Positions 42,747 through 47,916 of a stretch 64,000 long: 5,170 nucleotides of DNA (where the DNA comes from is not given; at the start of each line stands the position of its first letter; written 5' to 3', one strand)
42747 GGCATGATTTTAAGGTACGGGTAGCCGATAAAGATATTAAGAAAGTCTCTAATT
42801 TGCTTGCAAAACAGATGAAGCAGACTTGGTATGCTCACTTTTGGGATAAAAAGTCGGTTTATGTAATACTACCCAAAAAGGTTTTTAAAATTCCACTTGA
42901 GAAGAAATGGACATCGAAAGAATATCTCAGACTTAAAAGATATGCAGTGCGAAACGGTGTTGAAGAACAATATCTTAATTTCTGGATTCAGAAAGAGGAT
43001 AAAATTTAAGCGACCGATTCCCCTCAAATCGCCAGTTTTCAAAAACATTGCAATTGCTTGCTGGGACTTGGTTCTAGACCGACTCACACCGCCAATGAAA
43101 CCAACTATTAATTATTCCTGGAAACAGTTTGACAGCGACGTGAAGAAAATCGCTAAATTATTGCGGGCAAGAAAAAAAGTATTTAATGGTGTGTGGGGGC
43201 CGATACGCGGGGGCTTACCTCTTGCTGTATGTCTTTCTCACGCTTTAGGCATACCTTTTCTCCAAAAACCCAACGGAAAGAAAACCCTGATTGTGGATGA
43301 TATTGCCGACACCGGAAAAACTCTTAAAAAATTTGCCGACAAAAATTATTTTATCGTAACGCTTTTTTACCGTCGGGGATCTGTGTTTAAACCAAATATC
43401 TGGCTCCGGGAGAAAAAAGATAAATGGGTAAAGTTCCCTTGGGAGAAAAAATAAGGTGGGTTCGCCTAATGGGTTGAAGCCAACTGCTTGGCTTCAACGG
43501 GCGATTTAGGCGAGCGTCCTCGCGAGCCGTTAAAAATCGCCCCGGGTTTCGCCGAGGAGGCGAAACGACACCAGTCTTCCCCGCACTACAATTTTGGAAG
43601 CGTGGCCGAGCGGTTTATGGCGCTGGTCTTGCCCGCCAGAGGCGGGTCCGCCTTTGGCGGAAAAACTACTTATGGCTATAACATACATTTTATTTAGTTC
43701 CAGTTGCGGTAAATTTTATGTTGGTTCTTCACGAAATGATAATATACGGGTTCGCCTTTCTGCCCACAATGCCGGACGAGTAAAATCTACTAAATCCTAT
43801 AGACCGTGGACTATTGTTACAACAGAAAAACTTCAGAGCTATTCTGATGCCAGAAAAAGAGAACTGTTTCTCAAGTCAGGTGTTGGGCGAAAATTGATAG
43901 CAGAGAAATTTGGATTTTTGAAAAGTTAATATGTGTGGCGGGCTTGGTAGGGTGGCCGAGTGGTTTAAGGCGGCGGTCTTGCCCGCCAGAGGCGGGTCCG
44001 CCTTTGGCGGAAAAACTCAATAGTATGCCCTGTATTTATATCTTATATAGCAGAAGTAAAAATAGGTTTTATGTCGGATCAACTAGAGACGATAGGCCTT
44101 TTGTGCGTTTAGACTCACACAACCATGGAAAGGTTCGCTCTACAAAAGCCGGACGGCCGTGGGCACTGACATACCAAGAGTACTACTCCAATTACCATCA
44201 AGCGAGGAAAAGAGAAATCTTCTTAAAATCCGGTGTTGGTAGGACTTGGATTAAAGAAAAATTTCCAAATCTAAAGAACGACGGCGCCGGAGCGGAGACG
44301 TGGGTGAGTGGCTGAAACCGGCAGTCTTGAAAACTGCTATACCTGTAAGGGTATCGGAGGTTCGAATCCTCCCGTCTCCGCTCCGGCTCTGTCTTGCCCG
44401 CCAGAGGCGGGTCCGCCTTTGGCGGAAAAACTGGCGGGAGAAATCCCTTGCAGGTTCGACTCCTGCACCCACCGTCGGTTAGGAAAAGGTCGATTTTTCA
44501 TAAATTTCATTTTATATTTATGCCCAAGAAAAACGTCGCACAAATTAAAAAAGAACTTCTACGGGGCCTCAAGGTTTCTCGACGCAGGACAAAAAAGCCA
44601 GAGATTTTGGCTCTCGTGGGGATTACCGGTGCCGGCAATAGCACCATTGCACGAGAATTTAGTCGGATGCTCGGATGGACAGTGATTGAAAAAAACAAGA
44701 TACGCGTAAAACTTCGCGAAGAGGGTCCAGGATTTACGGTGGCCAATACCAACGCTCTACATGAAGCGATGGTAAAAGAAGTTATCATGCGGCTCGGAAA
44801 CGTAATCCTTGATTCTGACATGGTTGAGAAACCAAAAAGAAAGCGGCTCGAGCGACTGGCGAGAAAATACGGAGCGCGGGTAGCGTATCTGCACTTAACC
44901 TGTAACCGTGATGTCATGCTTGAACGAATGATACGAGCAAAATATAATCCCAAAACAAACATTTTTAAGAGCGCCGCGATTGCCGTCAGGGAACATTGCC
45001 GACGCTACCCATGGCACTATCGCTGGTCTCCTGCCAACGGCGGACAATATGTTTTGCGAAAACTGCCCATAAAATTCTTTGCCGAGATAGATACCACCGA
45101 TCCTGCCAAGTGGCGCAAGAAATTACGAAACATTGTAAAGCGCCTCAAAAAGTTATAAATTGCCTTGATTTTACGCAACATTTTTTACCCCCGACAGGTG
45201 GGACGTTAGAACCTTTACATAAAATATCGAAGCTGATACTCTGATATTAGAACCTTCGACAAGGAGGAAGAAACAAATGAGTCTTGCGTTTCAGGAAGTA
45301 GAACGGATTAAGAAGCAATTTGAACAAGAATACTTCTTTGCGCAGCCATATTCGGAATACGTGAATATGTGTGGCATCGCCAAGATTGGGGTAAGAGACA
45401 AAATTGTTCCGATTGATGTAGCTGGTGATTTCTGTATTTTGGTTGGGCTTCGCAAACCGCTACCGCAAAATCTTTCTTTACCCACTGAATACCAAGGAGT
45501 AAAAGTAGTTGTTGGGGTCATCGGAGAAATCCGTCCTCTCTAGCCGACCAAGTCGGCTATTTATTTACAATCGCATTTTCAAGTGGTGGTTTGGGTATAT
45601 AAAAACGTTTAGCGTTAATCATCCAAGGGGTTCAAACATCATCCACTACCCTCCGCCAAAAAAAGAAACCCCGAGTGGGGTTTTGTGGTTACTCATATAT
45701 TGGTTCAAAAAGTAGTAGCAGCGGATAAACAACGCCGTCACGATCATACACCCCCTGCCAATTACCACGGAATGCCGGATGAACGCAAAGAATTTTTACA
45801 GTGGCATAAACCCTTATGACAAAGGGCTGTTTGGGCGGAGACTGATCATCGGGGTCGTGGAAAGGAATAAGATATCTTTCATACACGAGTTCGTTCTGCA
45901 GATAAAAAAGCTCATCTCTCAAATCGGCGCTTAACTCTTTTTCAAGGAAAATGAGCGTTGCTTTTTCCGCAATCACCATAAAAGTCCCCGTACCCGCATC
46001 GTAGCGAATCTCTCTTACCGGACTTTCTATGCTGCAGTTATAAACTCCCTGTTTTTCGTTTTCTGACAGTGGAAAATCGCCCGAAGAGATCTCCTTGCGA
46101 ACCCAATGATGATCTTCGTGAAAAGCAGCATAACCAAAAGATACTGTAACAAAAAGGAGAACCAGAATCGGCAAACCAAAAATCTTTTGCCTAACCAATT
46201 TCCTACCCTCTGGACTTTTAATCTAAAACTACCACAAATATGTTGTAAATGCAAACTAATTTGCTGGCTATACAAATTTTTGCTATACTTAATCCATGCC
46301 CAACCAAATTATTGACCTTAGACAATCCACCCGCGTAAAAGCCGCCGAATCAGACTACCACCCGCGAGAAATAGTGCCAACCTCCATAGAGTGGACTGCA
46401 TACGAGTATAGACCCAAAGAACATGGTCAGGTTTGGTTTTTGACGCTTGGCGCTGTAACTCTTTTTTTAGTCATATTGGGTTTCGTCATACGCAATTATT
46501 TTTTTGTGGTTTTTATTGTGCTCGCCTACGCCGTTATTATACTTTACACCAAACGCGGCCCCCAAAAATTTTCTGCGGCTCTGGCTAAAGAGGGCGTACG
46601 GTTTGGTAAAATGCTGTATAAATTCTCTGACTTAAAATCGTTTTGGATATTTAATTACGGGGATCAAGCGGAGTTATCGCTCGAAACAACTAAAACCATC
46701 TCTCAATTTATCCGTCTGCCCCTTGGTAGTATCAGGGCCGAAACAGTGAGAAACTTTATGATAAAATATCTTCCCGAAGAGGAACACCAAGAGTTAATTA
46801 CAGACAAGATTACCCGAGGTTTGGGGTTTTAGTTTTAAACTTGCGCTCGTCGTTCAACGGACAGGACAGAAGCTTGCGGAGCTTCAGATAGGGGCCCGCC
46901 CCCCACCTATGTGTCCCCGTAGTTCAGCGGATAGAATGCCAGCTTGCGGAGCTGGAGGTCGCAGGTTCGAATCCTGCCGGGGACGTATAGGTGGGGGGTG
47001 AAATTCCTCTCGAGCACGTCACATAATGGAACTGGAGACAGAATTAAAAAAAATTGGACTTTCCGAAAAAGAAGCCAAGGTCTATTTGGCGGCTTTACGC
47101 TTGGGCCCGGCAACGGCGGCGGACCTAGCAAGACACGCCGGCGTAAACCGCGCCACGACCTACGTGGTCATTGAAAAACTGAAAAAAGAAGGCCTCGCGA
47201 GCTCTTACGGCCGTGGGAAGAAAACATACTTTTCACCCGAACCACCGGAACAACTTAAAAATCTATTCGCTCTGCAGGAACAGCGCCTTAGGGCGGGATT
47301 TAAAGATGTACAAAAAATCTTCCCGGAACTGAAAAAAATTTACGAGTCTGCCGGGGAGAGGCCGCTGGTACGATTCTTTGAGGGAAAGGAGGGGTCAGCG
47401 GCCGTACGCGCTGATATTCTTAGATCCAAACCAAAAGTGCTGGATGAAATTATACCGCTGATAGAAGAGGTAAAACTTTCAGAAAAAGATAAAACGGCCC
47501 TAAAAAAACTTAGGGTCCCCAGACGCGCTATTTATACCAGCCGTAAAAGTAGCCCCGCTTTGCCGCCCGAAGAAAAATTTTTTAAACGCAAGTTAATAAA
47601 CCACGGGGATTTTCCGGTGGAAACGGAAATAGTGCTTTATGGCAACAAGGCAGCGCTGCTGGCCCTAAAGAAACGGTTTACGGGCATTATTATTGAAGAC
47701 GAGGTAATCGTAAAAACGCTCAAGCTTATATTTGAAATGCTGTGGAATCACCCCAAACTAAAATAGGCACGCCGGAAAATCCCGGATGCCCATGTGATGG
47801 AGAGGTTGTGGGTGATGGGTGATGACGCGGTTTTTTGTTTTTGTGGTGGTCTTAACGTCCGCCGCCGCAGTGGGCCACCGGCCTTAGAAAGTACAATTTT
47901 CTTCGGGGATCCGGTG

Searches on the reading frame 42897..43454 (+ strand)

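Call 50: search_protein_families(library=pfam, proteins=[window:42897-43454:+], max_evalue=0.01)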
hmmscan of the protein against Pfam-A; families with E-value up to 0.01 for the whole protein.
window:42897-43454:+ (185 aa): 1 family
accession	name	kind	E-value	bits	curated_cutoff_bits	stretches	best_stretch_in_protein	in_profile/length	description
PF00156.33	Pribosyltran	-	3.2e-07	30.2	26.3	1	124-148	84-108/158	Phosphoribosyl transferase domain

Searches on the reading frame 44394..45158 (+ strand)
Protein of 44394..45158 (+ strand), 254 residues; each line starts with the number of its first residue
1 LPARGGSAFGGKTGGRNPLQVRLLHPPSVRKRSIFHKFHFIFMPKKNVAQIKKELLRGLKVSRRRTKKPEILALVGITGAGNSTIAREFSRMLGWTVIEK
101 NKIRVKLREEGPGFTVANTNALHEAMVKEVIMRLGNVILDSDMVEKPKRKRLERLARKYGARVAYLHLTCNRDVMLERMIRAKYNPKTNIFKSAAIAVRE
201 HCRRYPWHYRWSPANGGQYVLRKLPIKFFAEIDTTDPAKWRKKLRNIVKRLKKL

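Call 50: search_protein_families(library=pfam, proteins=[window:44394-45158:+], max_evalue=0.01)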
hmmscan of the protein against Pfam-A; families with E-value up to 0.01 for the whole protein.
window:44394-45158:+ (254 aa): 5 families
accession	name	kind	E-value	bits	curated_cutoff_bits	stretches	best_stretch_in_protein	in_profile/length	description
PF13671.12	AAA_33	-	2.2e-12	47.9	27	1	72-184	2-119/143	AAA domain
PF13238.12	AAA_18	-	1.2e-05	26.2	29.4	1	73-188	2-117/128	AAA domain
PF06414.18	Zeta_toxin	-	0.0013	18.6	22.3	0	59-173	8-134/199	Zeta toxin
PF01121.26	CoaE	-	0.0071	16.5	27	0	71-111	2-41/180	Dephospho-CoA kinase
PF13207.12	AAA_17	-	0.0091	16.7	27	0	75-182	1-122/136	AAA domain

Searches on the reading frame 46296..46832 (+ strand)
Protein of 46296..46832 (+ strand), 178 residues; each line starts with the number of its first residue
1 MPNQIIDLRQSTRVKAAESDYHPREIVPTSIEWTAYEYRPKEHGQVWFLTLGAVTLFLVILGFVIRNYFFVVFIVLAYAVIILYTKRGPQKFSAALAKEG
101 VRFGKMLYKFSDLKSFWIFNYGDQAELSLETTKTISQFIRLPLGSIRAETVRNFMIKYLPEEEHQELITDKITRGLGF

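Call 50: search_protein_families(library=pfam, proteins=[window:46296-46832:+], max_evalue=0.01)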
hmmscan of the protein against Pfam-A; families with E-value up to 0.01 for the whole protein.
window:46296-46832:+ (178 aa): 1 family
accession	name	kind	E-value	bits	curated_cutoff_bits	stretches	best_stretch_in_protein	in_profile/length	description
PF13398.12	Peptidase_M50B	-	0.00062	20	26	1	47-97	94-144/201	Peptidase M50B-like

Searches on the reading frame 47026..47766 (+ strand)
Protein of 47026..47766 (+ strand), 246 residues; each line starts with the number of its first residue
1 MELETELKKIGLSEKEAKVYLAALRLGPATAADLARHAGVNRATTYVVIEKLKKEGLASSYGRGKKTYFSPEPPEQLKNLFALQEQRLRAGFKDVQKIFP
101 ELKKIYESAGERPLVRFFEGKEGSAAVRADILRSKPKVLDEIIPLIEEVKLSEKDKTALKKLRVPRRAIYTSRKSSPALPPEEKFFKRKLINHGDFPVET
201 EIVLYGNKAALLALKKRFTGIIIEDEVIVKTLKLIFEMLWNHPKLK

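Call 50: search_protein_families(library=pfam, proteins=[window:47026-47766:+], max_evalue=0.01)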
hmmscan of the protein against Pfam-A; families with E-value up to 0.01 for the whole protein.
window:47026-47766:+ (246 aa): 7 families
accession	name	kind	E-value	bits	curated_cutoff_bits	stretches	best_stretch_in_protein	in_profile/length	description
PF01978.25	TrmB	-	9.3e-15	54.7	25.6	1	7-74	1-67/68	Sugar-specific transcriptional regulator TrmB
PF01022.26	HTH_5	-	0.0009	19.5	22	1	22-59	9-46/47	Bacterial regulatory protein, arsR family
PF13545.12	HTH_Crp_2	-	0.002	18.5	27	1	28-63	22-57/70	Crp-like helix-turn-helix domain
PF01047.28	MarR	-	0.004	17.4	24.6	1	26-57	15-46/59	MarR family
PF25213.1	HVO_A0261_N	-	0.0053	17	35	1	20-60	16-56/86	HVO_A0261 N-terminal domain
PF12802.13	MarR_2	-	0.0058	17.2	27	0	21-58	11-50/61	MarR family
PF09339.16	HTH_IclR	-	0.0074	16.5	22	0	27-58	17-48/52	IclR helix-turn-helix domain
